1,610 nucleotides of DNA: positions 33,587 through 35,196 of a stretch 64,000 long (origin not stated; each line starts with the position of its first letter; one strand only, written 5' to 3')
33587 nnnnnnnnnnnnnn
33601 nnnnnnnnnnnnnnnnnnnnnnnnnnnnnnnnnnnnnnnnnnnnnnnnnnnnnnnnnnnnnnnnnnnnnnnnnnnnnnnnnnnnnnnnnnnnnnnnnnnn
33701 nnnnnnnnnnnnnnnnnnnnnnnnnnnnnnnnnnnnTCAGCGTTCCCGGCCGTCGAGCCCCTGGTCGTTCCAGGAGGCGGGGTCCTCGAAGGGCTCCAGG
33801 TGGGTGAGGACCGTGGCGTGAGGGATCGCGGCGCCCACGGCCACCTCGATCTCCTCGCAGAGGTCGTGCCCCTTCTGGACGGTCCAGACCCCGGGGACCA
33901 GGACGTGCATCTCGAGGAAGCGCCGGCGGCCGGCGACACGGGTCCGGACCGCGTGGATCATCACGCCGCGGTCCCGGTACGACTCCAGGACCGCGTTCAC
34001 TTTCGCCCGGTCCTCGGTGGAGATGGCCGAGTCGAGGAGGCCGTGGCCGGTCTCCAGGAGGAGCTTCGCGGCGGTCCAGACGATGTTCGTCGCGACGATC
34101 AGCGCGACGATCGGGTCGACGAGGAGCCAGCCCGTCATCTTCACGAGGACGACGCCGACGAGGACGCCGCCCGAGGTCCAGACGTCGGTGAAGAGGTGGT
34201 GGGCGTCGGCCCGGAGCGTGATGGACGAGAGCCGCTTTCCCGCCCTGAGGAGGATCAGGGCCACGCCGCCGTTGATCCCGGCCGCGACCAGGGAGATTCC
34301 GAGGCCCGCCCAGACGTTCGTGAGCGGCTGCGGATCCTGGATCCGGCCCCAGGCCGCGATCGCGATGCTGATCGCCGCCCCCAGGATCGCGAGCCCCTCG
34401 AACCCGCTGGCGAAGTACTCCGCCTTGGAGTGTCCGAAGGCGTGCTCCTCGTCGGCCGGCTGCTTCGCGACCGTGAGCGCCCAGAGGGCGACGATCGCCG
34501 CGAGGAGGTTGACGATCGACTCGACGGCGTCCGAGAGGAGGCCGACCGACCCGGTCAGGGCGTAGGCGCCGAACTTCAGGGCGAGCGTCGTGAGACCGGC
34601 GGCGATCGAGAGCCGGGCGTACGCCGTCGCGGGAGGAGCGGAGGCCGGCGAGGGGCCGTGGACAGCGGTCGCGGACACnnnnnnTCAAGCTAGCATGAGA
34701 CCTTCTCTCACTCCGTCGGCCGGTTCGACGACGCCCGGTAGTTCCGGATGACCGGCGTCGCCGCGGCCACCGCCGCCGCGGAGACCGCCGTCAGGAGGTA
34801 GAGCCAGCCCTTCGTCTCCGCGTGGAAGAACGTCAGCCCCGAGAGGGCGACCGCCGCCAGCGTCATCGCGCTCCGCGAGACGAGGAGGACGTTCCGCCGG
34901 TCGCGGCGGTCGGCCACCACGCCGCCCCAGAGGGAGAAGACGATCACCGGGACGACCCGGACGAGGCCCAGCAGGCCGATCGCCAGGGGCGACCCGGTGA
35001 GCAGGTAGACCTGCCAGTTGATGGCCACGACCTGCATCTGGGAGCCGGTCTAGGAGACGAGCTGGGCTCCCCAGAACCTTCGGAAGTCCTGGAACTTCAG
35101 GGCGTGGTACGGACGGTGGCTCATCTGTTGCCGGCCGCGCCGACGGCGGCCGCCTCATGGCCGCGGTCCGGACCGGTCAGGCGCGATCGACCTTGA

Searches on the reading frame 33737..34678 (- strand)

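Call 23: search_protein_families(library=pfam, proteins=[window:33737-34678:-], max_evalue=0.001)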
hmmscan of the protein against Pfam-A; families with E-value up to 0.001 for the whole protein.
window:33737-34678:- (313 aa): 2 families
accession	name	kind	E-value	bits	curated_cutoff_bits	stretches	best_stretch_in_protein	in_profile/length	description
PF01545.26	Cation_efflux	-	9.3e-40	136.9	26.6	1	22-215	2-198/198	Cation efflux family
PF16916.11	ZT_dimer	-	5.8e-18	65.1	26.7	1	220-297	2-78/78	Dimerisation domain of Zinc Transporter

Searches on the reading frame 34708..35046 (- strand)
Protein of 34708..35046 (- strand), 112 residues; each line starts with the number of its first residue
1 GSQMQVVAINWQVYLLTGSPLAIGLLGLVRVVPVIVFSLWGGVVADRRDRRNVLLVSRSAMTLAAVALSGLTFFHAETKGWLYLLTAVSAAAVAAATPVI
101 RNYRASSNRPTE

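Call 66: search_protein_families(library=pfam, proteins=[window:34708-35046:-], max_evalue=0.001)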
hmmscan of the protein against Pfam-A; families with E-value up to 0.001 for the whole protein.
window:34708-35046:- (112 aa): 3 families
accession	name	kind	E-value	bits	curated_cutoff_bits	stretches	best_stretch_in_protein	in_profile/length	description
PF05977.19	MFS_3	-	5e-10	38.9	27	1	1-96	25-120/524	Transmembrane secretion effector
PF07690.21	MFS_1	-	1.3e-07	31.3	33.4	1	6-105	16-111/347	Major Facilitator Superfamily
PF12832.13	MFS_1_like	-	0.00051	19.6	25.2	1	19-98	32-109/373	MFS_1 like family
